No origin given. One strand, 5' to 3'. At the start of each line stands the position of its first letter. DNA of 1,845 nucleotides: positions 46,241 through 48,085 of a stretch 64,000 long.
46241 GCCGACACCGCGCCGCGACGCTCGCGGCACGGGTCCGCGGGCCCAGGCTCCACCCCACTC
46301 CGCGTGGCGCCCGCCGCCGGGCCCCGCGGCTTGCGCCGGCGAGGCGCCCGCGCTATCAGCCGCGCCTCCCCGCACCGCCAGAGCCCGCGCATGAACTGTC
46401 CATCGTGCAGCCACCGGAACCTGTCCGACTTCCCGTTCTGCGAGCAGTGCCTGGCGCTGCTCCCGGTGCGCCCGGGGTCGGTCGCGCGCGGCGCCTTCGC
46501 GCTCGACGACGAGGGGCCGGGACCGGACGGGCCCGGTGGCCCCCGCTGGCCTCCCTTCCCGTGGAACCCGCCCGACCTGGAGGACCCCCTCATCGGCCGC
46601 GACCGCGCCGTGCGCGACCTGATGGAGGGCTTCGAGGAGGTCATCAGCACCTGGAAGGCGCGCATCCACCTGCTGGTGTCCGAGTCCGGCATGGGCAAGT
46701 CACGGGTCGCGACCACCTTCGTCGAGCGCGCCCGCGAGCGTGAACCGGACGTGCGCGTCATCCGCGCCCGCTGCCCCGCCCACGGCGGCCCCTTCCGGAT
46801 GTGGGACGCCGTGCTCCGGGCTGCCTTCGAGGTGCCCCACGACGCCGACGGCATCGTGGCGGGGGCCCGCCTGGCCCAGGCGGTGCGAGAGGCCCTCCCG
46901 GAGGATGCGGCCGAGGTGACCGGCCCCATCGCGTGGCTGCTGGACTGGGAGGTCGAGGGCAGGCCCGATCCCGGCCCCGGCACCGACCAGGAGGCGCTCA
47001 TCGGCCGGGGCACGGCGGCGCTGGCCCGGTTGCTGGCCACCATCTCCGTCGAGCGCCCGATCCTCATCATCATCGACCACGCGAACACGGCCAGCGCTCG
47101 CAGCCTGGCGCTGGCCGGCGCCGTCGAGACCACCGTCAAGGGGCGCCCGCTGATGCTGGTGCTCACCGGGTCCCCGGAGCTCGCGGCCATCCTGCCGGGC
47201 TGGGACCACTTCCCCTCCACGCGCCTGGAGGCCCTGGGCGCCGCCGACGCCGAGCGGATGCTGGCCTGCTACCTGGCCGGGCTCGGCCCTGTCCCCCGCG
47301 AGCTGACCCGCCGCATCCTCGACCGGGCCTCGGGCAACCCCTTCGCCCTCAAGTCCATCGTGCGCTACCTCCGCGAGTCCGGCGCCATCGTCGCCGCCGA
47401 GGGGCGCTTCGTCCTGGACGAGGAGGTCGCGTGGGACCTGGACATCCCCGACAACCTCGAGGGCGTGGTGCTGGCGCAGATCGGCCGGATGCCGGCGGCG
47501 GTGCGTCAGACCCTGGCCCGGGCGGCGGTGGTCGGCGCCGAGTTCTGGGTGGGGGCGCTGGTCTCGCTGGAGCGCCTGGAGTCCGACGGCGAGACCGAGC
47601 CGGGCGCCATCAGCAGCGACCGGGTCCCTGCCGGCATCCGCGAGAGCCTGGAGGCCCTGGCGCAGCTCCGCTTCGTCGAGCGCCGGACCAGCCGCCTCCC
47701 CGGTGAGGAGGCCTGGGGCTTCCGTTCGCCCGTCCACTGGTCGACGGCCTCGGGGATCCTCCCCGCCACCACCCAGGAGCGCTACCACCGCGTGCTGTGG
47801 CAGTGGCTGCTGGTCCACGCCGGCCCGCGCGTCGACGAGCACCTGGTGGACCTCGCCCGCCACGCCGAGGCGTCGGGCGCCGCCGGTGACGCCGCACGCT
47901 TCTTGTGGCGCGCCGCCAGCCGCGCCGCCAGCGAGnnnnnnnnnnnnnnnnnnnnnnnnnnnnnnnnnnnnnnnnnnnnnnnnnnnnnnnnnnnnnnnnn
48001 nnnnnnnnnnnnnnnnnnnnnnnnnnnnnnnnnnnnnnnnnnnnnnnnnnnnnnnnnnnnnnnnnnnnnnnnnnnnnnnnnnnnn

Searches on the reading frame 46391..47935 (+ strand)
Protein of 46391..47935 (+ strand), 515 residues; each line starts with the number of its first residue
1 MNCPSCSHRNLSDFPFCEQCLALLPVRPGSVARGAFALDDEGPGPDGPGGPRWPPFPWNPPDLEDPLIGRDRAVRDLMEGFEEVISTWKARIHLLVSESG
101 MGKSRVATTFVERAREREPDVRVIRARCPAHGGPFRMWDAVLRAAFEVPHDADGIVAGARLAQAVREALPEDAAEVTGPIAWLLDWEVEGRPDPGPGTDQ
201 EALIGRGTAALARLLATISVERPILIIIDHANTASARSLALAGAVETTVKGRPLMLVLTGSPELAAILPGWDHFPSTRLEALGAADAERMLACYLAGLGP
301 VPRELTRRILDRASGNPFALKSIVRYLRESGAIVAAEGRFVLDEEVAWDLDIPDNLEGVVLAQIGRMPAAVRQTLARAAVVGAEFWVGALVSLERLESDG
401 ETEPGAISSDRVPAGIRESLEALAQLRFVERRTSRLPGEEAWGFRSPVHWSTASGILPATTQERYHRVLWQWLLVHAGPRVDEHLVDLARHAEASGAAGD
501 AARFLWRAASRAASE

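Call 33: search_solved_structures(query=A6, max_evalue=10, show_alignments=2)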
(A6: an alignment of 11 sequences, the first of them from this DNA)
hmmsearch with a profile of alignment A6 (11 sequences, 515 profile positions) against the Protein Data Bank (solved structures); distinct sequences matched with E-value up to 10: 26.
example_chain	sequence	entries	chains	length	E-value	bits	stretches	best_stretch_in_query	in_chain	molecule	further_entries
4rv1_A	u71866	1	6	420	1.2e-05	27.4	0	285-325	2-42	Engineered Protein OR497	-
4hxt_A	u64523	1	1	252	0.00017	23.6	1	285-325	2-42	De Novo Protein OR329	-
6w1z_A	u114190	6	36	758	0.056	15.3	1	55-113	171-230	ATP-dependent Clp protease ATP-binding subunit ClpA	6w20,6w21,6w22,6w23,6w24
7uiv_A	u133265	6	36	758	0.057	15.2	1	65-113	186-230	ATP-dependent Clp protease ATP-binding subunit ClpA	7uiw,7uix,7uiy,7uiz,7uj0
1ksf_X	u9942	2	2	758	0.068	15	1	65-113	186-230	ATP-DEPENDENT CLP PROTEASE ATP-BINDING SUBUNIT CLPA | ClpA protein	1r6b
7us2_A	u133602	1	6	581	0.08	14.8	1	47-117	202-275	Caseinolytic peptidase B protein homolog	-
7ttr_A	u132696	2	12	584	0.081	14.7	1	47-117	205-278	Caseinolytic peptidase B protein homolog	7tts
6uqe_A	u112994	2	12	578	0.085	14.7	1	65-113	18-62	ATP-dependent Clp protease ATP-binding subunit ClpA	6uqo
7xbk_A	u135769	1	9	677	0.1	14.4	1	47-117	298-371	Isoform 2 of Caseinolytic peptidase B protein homolog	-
3pxi_A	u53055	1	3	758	0.11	14.2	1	58-118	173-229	Negative regulator of genetic competence ClpC/MecB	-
3j3s_A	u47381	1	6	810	0.15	13.9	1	58-118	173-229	Negative regulator of genetic competence ClpC/MecB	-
3j3r_A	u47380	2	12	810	0.15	13.9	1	58-118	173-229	Negative regulator of genetic competence ClpC/MecB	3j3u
3j3t_A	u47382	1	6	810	0.15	13.9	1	58-118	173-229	Negative regulator of genetic competence ClpC/MecB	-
7abr_A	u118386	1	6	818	0.15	13.8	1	58-118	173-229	Negative regulator of genetic competence ClpC/MecB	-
6em9_A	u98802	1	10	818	0.38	12.5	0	65-118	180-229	ATP-dependent Clp protease ATP-binding subunit ClpC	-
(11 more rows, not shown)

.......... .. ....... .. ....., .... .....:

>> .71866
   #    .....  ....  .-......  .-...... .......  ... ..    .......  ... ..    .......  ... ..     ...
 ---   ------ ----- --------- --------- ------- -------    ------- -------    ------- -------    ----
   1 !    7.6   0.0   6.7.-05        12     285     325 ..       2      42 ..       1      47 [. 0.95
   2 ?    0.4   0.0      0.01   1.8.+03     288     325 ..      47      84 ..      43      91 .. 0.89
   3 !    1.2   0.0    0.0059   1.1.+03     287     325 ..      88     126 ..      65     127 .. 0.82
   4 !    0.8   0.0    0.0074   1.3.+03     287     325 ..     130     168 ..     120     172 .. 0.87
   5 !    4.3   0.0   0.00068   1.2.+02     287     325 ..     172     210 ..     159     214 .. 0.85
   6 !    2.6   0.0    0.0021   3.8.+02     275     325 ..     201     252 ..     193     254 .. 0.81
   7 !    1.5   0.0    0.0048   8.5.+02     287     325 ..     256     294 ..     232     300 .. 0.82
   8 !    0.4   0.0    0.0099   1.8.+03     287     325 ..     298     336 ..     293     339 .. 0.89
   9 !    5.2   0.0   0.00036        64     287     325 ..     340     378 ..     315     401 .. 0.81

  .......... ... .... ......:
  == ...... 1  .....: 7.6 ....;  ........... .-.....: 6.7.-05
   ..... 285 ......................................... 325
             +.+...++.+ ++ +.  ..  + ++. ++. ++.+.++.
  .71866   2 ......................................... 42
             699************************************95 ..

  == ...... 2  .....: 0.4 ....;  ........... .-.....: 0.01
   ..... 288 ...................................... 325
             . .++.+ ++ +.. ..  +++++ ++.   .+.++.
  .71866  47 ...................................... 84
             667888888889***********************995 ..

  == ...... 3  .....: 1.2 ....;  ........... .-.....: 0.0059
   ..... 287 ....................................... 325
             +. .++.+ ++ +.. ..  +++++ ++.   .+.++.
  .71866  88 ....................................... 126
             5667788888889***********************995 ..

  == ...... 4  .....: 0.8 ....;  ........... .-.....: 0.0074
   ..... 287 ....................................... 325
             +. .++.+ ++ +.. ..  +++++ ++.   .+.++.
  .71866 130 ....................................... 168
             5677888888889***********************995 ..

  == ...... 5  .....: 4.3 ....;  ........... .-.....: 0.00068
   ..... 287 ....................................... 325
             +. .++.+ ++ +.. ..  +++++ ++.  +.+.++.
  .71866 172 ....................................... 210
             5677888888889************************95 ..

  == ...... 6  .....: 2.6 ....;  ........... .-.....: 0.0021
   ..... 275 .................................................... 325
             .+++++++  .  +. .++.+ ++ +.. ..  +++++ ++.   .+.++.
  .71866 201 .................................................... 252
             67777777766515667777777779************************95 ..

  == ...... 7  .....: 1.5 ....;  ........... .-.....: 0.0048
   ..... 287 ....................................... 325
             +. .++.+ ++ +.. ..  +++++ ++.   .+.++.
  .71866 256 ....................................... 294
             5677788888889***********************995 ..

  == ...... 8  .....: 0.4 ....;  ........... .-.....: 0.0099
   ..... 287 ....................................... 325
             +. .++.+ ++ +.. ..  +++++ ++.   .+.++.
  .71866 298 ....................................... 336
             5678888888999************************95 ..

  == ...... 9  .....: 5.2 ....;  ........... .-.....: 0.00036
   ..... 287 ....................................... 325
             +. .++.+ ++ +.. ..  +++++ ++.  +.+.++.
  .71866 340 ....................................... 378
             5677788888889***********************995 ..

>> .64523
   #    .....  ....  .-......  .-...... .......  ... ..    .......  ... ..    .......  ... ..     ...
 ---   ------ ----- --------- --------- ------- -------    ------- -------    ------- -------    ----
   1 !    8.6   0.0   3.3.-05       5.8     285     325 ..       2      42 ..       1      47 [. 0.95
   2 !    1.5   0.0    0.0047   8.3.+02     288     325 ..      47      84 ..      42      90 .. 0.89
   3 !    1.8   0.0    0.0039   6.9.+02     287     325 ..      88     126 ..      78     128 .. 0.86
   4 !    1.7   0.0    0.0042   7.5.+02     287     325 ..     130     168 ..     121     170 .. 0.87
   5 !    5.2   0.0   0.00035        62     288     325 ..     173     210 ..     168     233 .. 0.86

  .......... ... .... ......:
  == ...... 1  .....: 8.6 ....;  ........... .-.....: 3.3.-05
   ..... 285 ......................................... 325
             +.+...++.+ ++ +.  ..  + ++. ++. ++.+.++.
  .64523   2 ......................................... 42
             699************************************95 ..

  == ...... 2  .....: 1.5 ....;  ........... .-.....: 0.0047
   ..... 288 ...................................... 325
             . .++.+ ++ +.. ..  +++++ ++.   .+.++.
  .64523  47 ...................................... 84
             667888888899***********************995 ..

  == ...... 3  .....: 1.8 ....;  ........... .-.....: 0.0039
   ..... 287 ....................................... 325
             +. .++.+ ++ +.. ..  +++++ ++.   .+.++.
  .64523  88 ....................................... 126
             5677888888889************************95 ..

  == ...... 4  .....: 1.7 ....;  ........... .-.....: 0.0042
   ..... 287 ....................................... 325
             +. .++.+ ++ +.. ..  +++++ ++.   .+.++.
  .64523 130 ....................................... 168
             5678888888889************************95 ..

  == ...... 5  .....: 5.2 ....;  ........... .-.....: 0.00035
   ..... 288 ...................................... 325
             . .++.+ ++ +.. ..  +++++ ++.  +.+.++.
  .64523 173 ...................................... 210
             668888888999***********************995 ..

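Call 45: search_protein_families(library=padloc, proteins=[window:46391-47935:+], max_evalue=10)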
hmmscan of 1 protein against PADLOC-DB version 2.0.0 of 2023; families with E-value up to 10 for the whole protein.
window:46391-47935:+ (515 aa): 0 families

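Call 46: search_protein_families(library=pfam, proteins=[window:46391-47935:+], max_evalue=10)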
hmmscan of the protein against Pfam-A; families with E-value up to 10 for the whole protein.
window:46391-47935:+ (515 aa): 7 families
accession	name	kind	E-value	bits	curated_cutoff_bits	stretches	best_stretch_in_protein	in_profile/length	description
PF13191.12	AAA_16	-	2.3e-13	51.4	32.6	1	66-256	1-166/167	AAA ATPase domain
PF13401.12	AAA_22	-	3.9e-07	30.9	27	1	90-268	5-130/130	AAA domain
PF05621.17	TniB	-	0.0024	17.8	22.4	1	76-156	21-104/189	Bacterial TniB protein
PF12773.13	DZR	-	0.021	15.4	27.3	1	3-24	1-22/45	Double zinc ribbon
PF13240.11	Zn_Ribbon_1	-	0.036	14.3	25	1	3-20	2-19/23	zinc-ribbon domain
PF24463.1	DUF7577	-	0.072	13.2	28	1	2-22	4-24/27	Domain of unknown function (DUF7577)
PF05673.19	DUF815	-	0.14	11.7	23.8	1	65-124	28-85/249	Protein of unknown function (DUF815)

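Call 67: search_protein_representatives(protein=window:46391-47935:+)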
Query: 515 residues. Proteins with E-value up to 0.001 (for the whole library): 17404; up to 1e-10: 4626; up to 1e-30: 44. The best 150 are listed.
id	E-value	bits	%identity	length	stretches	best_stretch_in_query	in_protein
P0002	1.9e-277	937.6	81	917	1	1-515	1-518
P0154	3.1e-146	504.6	48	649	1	1-513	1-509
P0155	2.0e-144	498.7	48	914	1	1-515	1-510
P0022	4.3e-142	491.0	48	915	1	1-512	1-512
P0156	1.0e-139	483.1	48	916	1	1-514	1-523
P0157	1.2e-132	459.8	47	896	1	50-511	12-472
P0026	5.8e-126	437.7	46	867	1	53-513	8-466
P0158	2.7e-121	422.3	44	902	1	2-514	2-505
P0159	6.8e-86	305.5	45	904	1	38-513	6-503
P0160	2.1e-78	280.8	47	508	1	196-514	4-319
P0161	1.6e-74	268.0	34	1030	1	1-514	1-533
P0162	1.9e-68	247.9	41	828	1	97-512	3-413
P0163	3.2e-63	230.7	37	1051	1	1-512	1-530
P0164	7.8e-61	222.8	34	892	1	55-509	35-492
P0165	6.0e-56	206.7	30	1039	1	1-511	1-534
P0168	3.7e-45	171.1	31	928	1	1-512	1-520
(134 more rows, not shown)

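Call 69: search_protein_families(library=pfam, alignment_id=A8, max_evalue=0.0001)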
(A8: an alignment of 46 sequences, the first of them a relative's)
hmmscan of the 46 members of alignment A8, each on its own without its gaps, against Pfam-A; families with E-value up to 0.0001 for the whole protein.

A. member 1, P0161 (1030 aa): 11 families
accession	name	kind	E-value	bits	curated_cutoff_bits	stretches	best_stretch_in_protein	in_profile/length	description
PF13424.12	TPR_12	-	1.6e-35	121.5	30.1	5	600-670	3-75/77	Tetratricopeptide repeat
PF13176.12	TPR_7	-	6.6e-22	76.1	27.9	0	562-587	1-26/36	Tetratricopeptide repeat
PF07719.23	TPR_2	-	6.9e-21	73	27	0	601-631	2-32/34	Tetratricopeptide repeat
PF00515.34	TPR_1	-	7.5e-18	64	27.8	0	600-631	1-32/34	Tetratricopeptide repeat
PF13374.12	TPR_10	-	2e-16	59.9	27.5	1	600-633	2-35/42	Tetratricopeptide repeat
PF13191.12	AAA_16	-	8.4e-15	56.1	32.6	1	75-271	2-166/167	AAA ATPase domain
PF17874.7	TPR_MalT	-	4e-14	53.1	45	2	683-831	43-192/336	MalT-like TPR region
PF13181.12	TPR_8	-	4.5e-13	48.7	25.7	0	602-631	3-32/34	Tetratricopeptide repeat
PF13432.12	TPR_16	-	1.4e-11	45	32.7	0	726-791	3-62/65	Tetratricopeptide repeat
PF13428.12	TPR_14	-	2.3e-07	31.3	23.5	0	563-589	4-30/44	Tetratricopeptide repeat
PF10602.15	RPN7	-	2.6e-07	31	29.6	0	717-819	33-132/174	26S proteasome subunit RPN7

B. families by the number of members that match (of 46 scanned): 39 families (the first 25 are shown)
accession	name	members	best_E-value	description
PF13191.12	AAA_16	46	1.9e-24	AAA ATPase domain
PF13424.12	TPR_12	43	1.1e-54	Tetratricopeptide repeat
PF00515.34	TPR_1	41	5.2e-28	Tetratricopeptide repeat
PF17874.7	TPR_MalT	39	3.2e-23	MalT-like TPR region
PF07719.23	TPR_2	38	5.8e-29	Tetratricopeptide repeat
PF13181.12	TPR_8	33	4.5e-21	Tetratricopeptide repeat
PF13374.12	TPR_10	32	1.4e-26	Tetratricopeptide repeat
PF13176.12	TPR_7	30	5.6e-24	Tetratricopeptide repeat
PF13401.12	AAA_22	23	1.7e-09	AAA domain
PF00211.25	Guanylate_cyc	19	3.5e-33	Adenylate and Guanylate cyclase catalytic domain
PF13428.12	TPR_14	16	5.9e-13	Tetratricopeptide repeat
PF24885.1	TPR_NPHP3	15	3.8e-11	Nephrocystin-3 TPR domain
PF14938.12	SNAP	12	1.1e-12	Soluble NSF attachment protein, SNAP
PF13432.12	TPR_16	10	1.4e-11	Tetratricopeptide repeat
PF13414.12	TPR_11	10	6.2e-11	TPR repeat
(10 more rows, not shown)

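Call 77: search_dna_similar(query=window:46391-47935:+, collection=phages, mode=protein, max_evalue=0.001, max_rows=10)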
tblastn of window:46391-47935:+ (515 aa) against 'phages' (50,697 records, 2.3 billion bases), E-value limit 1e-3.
No match.

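Call 80: find_encoding_contigs(protein=P0161, flank=6000, max_places=2)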
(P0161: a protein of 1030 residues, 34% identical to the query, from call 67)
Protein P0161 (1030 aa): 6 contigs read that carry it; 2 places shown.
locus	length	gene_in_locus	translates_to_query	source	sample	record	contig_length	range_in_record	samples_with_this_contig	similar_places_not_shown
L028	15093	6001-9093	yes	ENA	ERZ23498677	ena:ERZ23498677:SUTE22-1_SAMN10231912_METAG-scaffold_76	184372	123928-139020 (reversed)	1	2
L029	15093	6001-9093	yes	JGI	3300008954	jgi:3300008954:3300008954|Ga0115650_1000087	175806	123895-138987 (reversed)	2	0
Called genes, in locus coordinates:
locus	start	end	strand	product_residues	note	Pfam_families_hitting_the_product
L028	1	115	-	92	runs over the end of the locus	PF02597:ThiS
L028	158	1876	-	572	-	PF02128:Peptidase_M36, PF02868:Peptidase_M4_C (faint)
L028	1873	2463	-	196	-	PF07504:FTP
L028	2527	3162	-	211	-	-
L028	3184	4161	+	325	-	PF13177:DNA_pol3_delta2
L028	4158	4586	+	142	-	-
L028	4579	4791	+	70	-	-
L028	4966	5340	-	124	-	PF00011:HSP20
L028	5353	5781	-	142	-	PF00011:HSP20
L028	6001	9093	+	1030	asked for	PF00515:TPR_1 (faint), PF07719:TPR_2 (faint), PF13374:TPR_10 (faint), PF13428:TPR_14 (faint), PF13191:AAA_16, PF13424:TPR_12, PF17874:TPR_MalT, PF13424:TPR_12, +4 more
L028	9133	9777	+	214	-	PF14771:DUF4476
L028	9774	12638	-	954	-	-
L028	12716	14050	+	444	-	PF13638:PIN_4, PF02562:PhoH, PF13604:AAA_30 (faint), PF13245:AAA_19 (faint)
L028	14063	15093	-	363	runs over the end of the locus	PF00365:PFK, PF01513:NAD_kinase (faint)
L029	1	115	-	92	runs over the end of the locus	PF02597:ThiS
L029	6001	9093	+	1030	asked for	PF00515:TPR_1 (faint), PF07719:TPR_2 (faint), PF13374:TPR_10 (faint), PF13428:TPR_14 (faint), PF13191:AAA_16, PF13424:TPR_12, PF17874:TPR_MalT, PF13424:TPR_12, +4 more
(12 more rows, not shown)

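Call 81: find_encoding_contigs(protein=P0165, flank=6000, max_places=2)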
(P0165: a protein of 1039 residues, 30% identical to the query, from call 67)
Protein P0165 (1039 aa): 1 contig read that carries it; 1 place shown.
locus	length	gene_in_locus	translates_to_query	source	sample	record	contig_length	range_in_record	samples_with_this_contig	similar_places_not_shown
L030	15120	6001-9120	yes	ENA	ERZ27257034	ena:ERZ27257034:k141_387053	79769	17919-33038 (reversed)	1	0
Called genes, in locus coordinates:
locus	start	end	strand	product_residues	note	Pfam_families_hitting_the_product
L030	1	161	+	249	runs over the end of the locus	-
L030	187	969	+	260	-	PF01416:PseudoU_synth_1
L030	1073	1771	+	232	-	-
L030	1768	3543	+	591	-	PF02128:Peptidase_M36 (weak), PF02868:Peptidase_M4_C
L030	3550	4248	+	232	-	PF01396:Zn_ribbon_Top1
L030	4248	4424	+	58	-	-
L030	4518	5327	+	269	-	-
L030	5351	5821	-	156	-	PF00011:HSP20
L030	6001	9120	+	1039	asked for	PF00515:TPR_1 (faint), PF07719:TPR_2 (faint), PF13374:TPR_10 (faint), PF13191:AAA_16 (weak), PF17874:TPR_MalT, PF13424:TPR_12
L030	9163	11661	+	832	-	-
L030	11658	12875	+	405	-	PF01041:DegT_DnrJ_EryC1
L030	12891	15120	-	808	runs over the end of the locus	PF09586:YfhO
